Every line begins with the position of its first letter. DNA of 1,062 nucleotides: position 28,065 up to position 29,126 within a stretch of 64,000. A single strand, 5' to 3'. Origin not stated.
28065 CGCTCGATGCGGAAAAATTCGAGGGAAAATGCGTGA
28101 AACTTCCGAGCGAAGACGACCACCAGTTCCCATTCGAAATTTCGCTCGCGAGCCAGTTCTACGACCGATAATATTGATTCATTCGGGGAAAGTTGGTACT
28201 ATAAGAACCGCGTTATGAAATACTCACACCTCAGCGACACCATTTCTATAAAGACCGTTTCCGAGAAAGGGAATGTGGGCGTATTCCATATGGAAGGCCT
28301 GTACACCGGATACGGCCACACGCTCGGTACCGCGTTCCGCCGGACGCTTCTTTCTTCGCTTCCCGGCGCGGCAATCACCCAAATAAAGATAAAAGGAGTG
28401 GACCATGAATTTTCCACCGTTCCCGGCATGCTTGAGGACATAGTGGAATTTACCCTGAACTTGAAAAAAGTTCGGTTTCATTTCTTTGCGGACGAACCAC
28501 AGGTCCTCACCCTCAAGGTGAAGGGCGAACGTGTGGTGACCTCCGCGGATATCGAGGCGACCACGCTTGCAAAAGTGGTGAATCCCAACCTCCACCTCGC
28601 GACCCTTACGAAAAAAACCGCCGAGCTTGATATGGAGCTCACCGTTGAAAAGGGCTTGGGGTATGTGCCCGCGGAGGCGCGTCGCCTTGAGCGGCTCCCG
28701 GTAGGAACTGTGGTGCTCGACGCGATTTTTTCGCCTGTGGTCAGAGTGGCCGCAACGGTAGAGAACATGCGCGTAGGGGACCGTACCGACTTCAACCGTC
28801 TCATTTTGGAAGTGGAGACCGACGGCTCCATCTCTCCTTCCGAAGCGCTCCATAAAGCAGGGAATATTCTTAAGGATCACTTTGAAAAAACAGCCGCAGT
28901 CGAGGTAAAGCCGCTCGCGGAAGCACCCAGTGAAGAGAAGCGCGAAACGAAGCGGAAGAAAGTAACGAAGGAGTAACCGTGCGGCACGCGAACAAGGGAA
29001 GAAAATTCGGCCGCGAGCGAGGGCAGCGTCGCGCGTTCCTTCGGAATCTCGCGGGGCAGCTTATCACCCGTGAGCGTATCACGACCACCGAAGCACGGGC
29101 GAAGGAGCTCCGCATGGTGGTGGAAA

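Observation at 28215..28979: RNA polymerase alpha subunit encoded without the C-terminal domain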

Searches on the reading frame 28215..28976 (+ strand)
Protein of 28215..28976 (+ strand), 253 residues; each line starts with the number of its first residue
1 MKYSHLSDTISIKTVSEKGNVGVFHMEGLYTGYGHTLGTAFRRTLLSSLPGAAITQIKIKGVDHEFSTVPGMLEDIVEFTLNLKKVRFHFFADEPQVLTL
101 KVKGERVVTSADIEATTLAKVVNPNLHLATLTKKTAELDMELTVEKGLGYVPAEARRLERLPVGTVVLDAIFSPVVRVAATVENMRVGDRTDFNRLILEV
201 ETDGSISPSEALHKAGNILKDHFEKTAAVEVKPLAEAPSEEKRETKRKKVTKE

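Call 4: search_protein_families(library=pfam, proteins=[window:28215-28976:+], max_evalue=1)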
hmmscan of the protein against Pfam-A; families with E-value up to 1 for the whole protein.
window:28215-28976:+ (253 aa): 4 families
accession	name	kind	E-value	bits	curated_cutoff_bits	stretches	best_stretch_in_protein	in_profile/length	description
PF01000.31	RNA_pol_A_bac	-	4.2e-29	101.6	33.9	1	57-173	1-119/119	RNA polymerase Rpb3/RpoA insert domain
PF01193.29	RNA_pol_L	-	2.2e-22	79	24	1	31-223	5-74/74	RNA polymerase Rpb3/Rpb11 dimerisation domain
PF13656.11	RNA_pol_L_2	-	0.0021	18.2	27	1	194-225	40-71/75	RNA polymerase Rpb3/Rpb11 dimerisation domain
PF24837.1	AMIN-like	-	0.11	13.1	27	1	181-206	2-27/129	AMIN-like domain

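Call 5: search_protein_families(library=ncbifam, proteins=[window:28215-28976:+], max_evalue=1)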
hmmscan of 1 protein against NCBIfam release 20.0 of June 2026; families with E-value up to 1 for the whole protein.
window:28215-28976:+ (253 aa): 10 families
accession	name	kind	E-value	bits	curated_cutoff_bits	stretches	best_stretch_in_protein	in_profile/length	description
NF003519.0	PRK05182.2-5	equivalog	1.1e-78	264.5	277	1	7-248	7-248/320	DNA-directed RNA polymerase subunit alpha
NF003513.0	PRK05182.1-2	equivalog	5.1e-72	242.6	302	1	8-244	13-242/338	DNA-directed RNA polymerase subunit alpha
TIGR02027.1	rpoA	equivalog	4.1e-71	239.6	227.8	1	22-247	2-230/298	DNA-directed RNA polymerase subunit alpha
NF003515.0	PRK05182.2-1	equivalog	2.9e-68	230.5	406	1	10-250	9-248/314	DNA-directed RNA polymerase subunit alpha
NF003516.0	PRK05182.2-2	equivalog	6.1e-68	229.3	353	1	9-243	8-241/315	DNA-directed RNA polymerase subunit alpha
NF003514.0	PRK05182.1-4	equivalog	1.6e-65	221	434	1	22-226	19-222/338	DNA-directed RNA polymerase subunit alpha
NF003517.0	PRK05182.2-3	equivalog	3e-63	213.9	356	1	8-249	12-256/344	DNA-directed RNA polymerase subunit alpha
NF003518.0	PRK05182.2-4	equivalog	6.5e-54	183.2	523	1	12-236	9-233/312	DNA-directed RNA polymerase subunit alpha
NF001988.0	PRK00783.1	equivalog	1e-07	31.9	153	1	190-225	221-256/266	DNA-directed RNA polymerase subunit D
NF002233.0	PRK01146.1-1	equivalog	0.00064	19.6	79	1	194-222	51-79/92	DNA-directed RNA polymerase subunit L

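Call 6: search_solved_structures(query=window:28215-28976:+, show_alignments=2)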
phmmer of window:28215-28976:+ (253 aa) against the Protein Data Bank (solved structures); distinct sequences matched with E-value up to 0.001: 60.
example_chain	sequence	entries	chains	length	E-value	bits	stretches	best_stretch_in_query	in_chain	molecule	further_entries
8i23_A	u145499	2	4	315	3.1e-56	193.8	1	14-251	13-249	DNA-directed RNA polymerase subunit alpha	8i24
6wvj_A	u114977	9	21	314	1.3e-54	188.5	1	13-250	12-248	DNA-directed RNA polymerase subunit alpha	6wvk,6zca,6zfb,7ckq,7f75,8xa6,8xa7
5tw1_A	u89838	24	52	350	6.7e-53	182.9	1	9-223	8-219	DNA-directed RNA polymerase subunit alpha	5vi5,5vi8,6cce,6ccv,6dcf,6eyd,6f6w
6fbv_A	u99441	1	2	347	1.3e-52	181.9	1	20-228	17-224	DNA-directed RNA polymerase subunit alpha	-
10mi_A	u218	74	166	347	1.3e-52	181.9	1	20-228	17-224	DNA-directed RNA polymerase subunit alpha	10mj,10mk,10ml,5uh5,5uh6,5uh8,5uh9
6dv9_A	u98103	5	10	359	1.3e-52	181.9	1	20-228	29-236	DNA-directed RNA polymerase subunit alpha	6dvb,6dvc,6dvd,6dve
5zx2_A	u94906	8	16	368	1.5e-52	181.7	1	20-228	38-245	DNA-directed RNA polymerase subunit alpha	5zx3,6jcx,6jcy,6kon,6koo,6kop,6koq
1hqm_A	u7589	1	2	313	6.5e-52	179.7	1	17-247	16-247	DNA-directed RNA polymerase subunit alpha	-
1l9u_A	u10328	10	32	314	7.1e-52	179.5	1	17-247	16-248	RNA POLYMERASE, ALPHA SUBUNIT | DNA-directed RNA polymerase alpha chain | DNA-directed RNA polymerase subunit alpha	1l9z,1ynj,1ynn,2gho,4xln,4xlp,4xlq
1i6v_A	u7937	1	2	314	8.7e-52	179.2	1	17-246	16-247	DNA-DIRECTED RNA POLYMERASE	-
5tjg_A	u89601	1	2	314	1.2e-51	178.8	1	20-247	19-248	DNA-directed RNA polymerase subunit alpha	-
4oir_A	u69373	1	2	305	2.4e-51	177.8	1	14-242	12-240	DNA-directed RNA polymerase subunit alpha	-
4mq9_A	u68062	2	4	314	2.6e-51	177.7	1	14-242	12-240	DNA-directed RNA polymerase subunit alpha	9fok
1iw7_A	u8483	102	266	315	2.6e-51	177.7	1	14-242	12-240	RNA polymerase alpha subunit | DNA-directed RNA polymerase alpha chain | DNA-directed RNA polymerase subunit alpha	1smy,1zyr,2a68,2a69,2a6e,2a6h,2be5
7l7b_A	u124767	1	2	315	8.1e-51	176.1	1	10-249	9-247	DNA-directed RNA polymerase subunit alpha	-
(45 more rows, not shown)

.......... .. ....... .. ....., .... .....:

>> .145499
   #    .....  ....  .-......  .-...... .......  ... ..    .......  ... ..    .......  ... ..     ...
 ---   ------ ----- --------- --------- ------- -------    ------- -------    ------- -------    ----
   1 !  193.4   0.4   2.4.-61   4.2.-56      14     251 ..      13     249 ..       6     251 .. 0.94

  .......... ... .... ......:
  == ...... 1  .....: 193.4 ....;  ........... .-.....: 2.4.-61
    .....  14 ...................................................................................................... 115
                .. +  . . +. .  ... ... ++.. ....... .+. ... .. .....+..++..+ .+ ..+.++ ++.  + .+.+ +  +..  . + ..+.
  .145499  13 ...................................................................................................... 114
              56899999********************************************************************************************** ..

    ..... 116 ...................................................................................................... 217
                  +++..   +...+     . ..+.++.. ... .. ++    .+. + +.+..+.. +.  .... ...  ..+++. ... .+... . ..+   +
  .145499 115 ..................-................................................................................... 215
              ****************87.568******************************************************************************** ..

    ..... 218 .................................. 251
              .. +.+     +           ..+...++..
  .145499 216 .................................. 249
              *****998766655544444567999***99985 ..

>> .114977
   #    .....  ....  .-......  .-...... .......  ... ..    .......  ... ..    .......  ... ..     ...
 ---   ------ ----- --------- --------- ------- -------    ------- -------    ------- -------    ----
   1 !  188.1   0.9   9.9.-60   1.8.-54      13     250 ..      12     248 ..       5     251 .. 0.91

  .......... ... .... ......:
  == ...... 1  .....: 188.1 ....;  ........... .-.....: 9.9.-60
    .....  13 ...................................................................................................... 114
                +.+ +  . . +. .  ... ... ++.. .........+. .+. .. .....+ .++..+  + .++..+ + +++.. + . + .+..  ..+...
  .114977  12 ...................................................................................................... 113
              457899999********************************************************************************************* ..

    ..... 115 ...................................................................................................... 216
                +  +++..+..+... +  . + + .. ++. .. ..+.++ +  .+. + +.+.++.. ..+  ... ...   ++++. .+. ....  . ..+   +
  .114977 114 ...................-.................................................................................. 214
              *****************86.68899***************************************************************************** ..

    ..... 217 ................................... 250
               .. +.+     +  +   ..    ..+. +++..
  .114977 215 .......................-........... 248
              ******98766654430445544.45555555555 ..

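Call 7: find_homologous_proteins(query=window:28215-28976:+, max_evalue=1e-10)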
Query window:28215-28976:+ (253 aa): 7996 proteins with E <= 1e-10 among 8000 candidates; the best 120 are listed.
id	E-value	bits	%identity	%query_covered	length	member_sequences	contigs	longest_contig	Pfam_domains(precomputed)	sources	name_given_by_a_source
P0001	1.3e-146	504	92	100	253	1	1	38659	PF01000.32,PF01193.30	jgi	jgi:DNA-directed RNA polymerase subunit alpha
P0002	3.7e-143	493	89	100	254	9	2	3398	PF01000.32,PF01193.30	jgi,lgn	-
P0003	1.6e-138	478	87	100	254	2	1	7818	PF01000.32,PF01193.30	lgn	-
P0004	8.4e-138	475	89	92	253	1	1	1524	PF01000.32,PF01193.30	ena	-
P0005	6.0e-137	473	88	98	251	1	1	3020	PF01000.32,PF01193.30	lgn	-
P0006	3.4e-136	470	84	100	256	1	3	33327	PF01000.32,PF01193.30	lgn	-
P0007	3.7e-136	470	88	94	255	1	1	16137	PF01000.32,PF01193.30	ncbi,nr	ncbi:MAG: DNA-directed RNA polymerase subunit alpha [Candidatus Jorgensenbacteria bacterium]|nr:DNA-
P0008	4.3e-136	470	90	96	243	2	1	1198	PF01000.32,PF01193.30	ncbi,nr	ncbi:MAG: DNA-directed RNA polymerase subunit alpha [Deltaproteobacteria bacterium]|nr:DNA-directed 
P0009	7.9e-136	469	87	98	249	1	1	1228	PF01000.32,PF01193.30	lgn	-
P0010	3.2e-131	454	88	91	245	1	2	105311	PF01000.32,PF01193.30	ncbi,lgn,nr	ncbi:MAG: DNA-directed RNA polymerase subunit alpha [Candidatus Brennerbacteria bacterium]|nr:DNA-di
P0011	1.5e-125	435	82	93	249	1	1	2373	PF01000.32,PF01193.30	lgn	-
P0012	5.6e-123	427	81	92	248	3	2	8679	PF01000.32,PF01193.30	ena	-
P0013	2.6e-122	425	78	98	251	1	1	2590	PF01000.32,PF01193.30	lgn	-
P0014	3.5e-122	424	79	98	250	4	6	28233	PF01000.32,PF01193.30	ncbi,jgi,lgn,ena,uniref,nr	ncbi:DNA-directed RNA polymerase subunit alpha [Candidatus Jorgensenbacteria bacterium CG23_combo_of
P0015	4.7e-122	424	82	91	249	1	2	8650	PF01000.32,PF01193.30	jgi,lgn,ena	-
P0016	6.8e-122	423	78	95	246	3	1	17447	PF01000.32,PF01193.30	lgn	-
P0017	1.1e-121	423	78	95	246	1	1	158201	PF01000.32,PF01193.30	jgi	jgi:DNA-directed RNA polymerase subunit alpha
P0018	1.2e-121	423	80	91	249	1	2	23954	PF01000.32,PF01193.30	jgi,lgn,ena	-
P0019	1.3e-121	422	81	91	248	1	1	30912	PF01000.32,PF01193.30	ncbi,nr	ncbi:MAG: DNA-directed RNA polymerase subunit alpha [Patescibacteria group bacterium]|nr:DNA-directe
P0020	1.8e-121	422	75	97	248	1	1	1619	PF01000.32,PF01193.30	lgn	-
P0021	6.7e-121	420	82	91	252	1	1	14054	PF01000.32,PF01193.30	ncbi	ncbi:MAG: DNA-directed RNA polymerase subunit alpha [Candidatus Jorgensenbacteria bacterium]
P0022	1.1e-120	419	80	91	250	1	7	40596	PF01000.32,PF01193.30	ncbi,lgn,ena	-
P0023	1.2e-120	419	76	98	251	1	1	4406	PF01000.32,PF01193.30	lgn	-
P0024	1.6e-120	419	78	95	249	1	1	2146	PF01000.32,PF01193.30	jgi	jgi:DNA-directed RNA polymerase subunit alpha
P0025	1.8e-120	419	78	94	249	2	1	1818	PF01000.32,PF01193.30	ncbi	-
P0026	2.3e-120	418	81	91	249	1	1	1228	PF01000.32,PF01193.30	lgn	-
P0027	5.9e-120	417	77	96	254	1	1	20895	PF01000.32,PF01193.30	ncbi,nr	ncbi:DNA-directed RNA polymerase subunit alpha [Candidatus Jorgensenbacteria bacterium]|nr:DNA-direc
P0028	7.2e-120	417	77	96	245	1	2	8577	PF01000.32,PF01193.30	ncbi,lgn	-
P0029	1.9e-119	415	80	92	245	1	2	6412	PF01000.32,PF01193.30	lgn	-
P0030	2.2e-119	415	80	92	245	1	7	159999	PF01000.32,PF01193.30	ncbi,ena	-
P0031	3.1e-119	415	81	91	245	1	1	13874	PF01000.32,PF01193.30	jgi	jgi:DNA-directed RNA polymerase subunit alpha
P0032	3.4e-119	415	79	91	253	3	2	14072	PF01000.32,PF01193.30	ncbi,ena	-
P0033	4.0e-119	414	80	92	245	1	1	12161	PF01000.32,PF01193.30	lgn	-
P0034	4.8e-119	414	79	92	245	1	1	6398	PF01000.32,PF01193.30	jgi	jgi:DNA-directed RNA polymerase subunit alpha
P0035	6.4e-119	414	76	98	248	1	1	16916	PF01000.32,PF01193.30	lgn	-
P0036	1.1e-118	413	79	91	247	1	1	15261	PF01000.32,PF01193.30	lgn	-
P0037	1.5e-118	412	78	91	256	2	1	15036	PF01000.32,PF01193.30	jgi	-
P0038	1.5e-118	412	76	94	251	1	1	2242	PF01000.32,PF01193.30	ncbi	-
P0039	1.9e-118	412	76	98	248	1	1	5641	PF01000.32,PF01193.30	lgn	-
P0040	2.5e-118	412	75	98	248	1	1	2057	PF01000.32,PF01193.30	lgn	-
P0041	3.6e-118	411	77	91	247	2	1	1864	PF01000.32,PF01193.30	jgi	jgi:DNA-directed RNA polymerase subunit alpha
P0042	3.7e-118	411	75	98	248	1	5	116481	PF01000.32,PF01193.30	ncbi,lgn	-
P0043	3.7e-118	411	81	91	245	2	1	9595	PF01000.32,PF01193.30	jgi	jgi:DNA-directed RNA polymerase subunit alpha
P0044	4.6e-118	411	79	92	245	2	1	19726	PF01000.32,PF01193.30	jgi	jgi:DNA-directed RNA polymerase subunit alpha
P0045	4.8e-118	411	79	91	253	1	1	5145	PF01000.32,PF01193.30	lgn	-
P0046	4.8e-118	411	81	91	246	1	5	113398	PF01000.32,PF01193.30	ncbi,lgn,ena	ncbi:MAG: DNA-directed RNA polymerase subunit alpha [Patescibacteria group bacterium]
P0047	5.4e-118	411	76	95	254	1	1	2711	PF01000.32,PF01193.30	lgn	-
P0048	5.5e-118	411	81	91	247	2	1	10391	PF01000.32,PF01193.30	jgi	jgi:DNA-directed RNA polymerase subunit alpha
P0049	1.2e-117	410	79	91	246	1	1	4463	PF01000.32,PF01193.30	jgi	-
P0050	1.4e-117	409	80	91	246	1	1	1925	PF01000.32,PF01193.30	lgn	-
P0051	1.6e-117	409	79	92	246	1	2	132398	PF01000.32,PF01193.30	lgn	-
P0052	1.6e-117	409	78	92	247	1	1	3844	PF01000.32,PF01193.30,PF13656.12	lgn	-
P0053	1.9e-117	409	79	92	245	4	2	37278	PF01000.32,PF01193.30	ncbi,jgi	jgi:DNA-directed RNA polymerase subunit alpha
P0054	2.6e-117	408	77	91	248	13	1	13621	PF01000.32,PF01193.30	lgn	-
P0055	3.2e-117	408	76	94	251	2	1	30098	PF01000.32,PF01193.30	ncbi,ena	ncbi:MAG: DNA-directed RNA polymerase subunit alpha [Patescibacteria group bacterium]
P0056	3.8e-117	408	80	91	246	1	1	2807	PF01000.32,PF01193.30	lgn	-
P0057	4.9e-117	408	76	94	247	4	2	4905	PF01000.32,PF01193.30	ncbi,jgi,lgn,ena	-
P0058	5.0e-117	407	79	91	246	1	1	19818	PF01000.32,PF01193.30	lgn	-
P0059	9.7e-117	407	79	91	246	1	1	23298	PF01000.32,PF01193.30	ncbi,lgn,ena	-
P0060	1.2e-116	406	78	91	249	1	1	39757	PF01000.32,PF01193.30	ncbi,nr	ncbi:MAG: DNA-directed RNA polymerase subunit alpha [Patescibacteria group bacterium]|nr:DNA-directe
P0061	1.7e-116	406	78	92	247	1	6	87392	PF01000.32,PF01193.30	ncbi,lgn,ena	-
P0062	1.8e-116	406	79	91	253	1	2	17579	PF01000.32,PF01193.30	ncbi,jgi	jgi:DNA-directed RNA polymerase subunit alpha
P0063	2.3e-116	405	77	91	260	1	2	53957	PF01000.32,PF01193.30,PF13656.12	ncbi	-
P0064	3.2e-116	405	77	91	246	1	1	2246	PF01000.32,PF01193.30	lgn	-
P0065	1.1e-115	403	72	97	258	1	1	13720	PF01000.32,PF01193.30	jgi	-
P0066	1.1e-115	403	73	97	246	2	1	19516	PF01000.32,PF01193.30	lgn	-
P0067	1.1e-115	403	76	94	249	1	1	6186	PF01000.32,PF01193.30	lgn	-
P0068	1.6e-115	403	78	93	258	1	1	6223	PF01000.32,PF01193.30,PF13656.12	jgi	jgi:DNA-directed RNA polymerase subunit alpha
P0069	2.1e-115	402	76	96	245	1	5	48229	PF01000.32,PF01193.30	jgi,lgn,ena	jgi:DNA-directed RNA polymerase subunit alpha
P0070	3.1e-115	402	77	91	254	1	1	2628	PF01000.32,PF01193.30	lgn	-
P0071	3.4e-115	401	77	91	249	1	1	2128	PF01000.32,PF01193.30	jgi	jgi:DNA-directed RNA polymerase subunit alpha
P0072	3.5e-115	401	76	91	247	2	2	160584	PF01000.32,PF01193.30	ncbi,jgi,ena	ncbi:MAG: DNA-directed RNA polymerase subunit alpha [Candidatus Paceibacterota bacterium]|jgi:DNA-di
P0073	4.1e-115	401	78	91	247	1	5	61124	PF01000.32,PF01193.30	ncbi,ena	-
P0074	7.1e-115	400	74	99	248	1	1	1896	PF01000.32,PF01193.30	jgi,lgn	jgi:DNA-directed RNA polymerase subunit alpha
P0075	7.6e-115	400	77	91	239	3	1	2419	PF01000.32,PF01193.30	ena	-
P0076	8.0e-115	400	74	99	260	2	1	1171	PF01000.32,PF01193.30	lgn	-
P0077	8.3e-115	400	75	94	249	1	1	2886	PF01000.32,PF01193.30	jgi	-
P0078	8.8e-115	400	78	91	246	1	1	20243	PF01000.32,PF01193.30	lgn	-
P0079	1.1e-114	400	79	91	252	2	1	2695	PF01000.32,PF01193.30,PF13656.12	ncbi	-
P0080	2.0e-114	399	76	92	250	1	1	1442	PF01000.32,PF01193.30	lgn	-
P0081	2.5e-114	399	75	98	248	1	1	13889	PF01000.32,PF01193.30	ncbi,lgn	-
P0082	2.8e-114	398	75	92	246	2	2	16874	PF01000.32,PF01193.30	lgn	-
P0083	3.0e-114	398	76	93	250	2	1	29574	PF01000.32,PF01193.30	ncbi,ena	-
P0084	3.1e-114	398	77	92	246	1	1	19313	PF01000.32,PF01193.30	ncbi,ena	-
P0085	3.2e-114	398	78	92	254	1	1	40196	PF01000.32,PF01193.30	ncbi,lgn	-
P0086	3.3e-114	398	74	95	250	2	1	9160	PF01000.32,PF01193.30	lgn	-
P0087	4.6e-114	398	76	91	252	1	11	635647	PF01000.32,PF01193.30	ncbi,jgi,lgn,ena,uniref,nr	ncbi:MAG: DNA-directed RNA polymerase subunit alpha [Candidatus Jorgensenbacteria bacterium GW2011_G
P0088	5.5e-114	398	76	91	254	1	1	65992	PF01000.32,PF01193.30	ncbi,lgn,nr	ncbi:MAG TPA: DNA-directed RNA polymerase subunit alpha [Candidatus Paceibacterota bacterium]|nr:DNA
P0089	5.9e-114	397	72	99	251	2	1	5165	PF01000.32,PF01193.30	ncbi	-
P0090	6.2e-114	397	75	95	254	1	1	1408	PF01000.32,PF01193.30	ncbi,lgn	-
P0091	6.5e-114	397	76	92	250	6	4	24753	PF01000.32,PF01193.30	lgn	-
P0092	6.6e-114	397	77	91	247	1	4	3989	PF01000.32,PF01193.30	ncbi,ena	-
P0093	1.2e-113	396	76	92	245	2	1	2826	PF01000.32,PF01193.30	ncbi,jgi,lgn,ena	ncbi:MAG: DNA-directed RNA polymerase subunit alpha [Minisyncoccia bacterium]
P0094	1.5e-113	396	74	94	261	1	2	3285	PF01000.32,PF01193.30,PF13656.12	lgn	-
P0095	1.9e-113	396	76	91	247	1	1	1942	PF01000.32,PF01193.30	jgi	jgi:DNA-directed RNA polymerase subunit alpha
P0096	2.0e-113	396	75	92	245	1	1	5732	PF01000.32,PF01193.30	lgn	-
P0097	2.1e-113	396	77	91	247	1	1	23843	PF01000.32,PF01193.30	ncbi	-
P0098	2.8e-113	395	77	91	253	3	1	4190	PF01000.32,PF01193.30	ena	-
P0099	3.2e-113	395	75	91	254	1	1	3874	PF01000.32,PF01193.30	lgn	-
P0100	3.8e-113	395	73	97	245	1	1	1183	PF01000.32,PF01193.30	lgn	-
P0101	3.8e-113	395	76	91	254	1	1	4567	PF01000.32,PF01193.30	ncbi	-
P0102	3.8e-113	395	76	91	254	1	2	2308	PF01000.32,PF01193.30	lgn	-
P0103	4.4e-113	395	74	91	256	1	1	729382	PF01000.32,PF01193.30,PF13656.12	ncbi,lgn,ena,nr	ncbi:MAG: DNA-directed RNA polymerase subunit alpha [Patescibacteria group bacterium]|nr:DNA-directe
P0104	4.9e-113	394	71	98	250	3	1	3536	PF01000.32,PF01193.30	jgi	jgi:DNA-directed RNA polymerase subunit alpha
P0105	5.0e-113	394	73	97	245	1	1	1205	PF01000.32,PF01193.30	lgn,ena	-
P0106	5.9e-113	394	73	98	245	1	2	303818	PF01000.32,PF01193.30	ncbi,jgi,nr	ncbi:DNA-directed RNA polymerase subunit alpha [Candidatus Parcubacteria bacterium]|jgi:DNA-directed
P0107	6.5e-113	394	76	92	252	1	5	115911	PF01000.32,PF01193.30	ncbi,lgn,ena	-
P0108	6.8e-113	394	76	92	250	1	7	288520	PF01000.32,PF01193.30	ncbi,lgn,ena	-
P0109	7.3e-113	394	73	99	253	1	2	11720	PF01000.32,PF01193.30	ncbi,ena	ncbi:MAG: DNA-directed RNA polymerase subunit alpha [Patescibacteria group bacterium]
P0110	7.4e-113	394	73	95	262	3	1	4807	PF01000.32,PF01193.30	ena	-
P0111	7.9e-113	394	73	100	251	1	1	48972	PF01000.32,PF01193.30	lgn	-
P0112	8.6e-113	394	76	92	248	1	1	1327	PF01000.32,PF01193.30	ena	-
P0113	1.0e-112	393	76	91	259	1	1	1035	PF01000.32,PF01193.30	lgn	-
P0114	1.0e-112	393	73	94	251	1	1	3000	PF01000.32,PF01193.30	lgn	-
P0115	1.1e-112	393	73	96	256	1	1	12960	PF01000.32,PF01193.30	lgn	-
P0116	1.1e-112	393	75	98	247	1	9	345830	PF01000.32,PF01193.30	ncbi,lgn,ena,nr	ncbi:DNA-directed RNA polymerase subunit alpha [Patescibacteria group bacterium]|nr:DNA-directed RNA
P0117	1.2e-112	393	76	91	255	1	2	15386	PF01000.32,PF01193.30,PF13656.12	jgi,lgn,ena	-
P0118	1.3e-112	393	75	93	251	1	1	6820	PF01000.32,PF01193.30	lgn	-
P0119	1.7e-112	393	74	92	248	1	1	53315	PF01000.32,PF01193.30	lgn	-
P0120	2.0e-112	392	74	95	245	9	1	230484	PF01000.32,PF01193.30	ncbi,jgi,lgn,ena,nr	ncbi:MAG: DNA-directed RNA polymerase subunit alpha [Parcubacteria group bacterium LiPW_41]|nr:MAG:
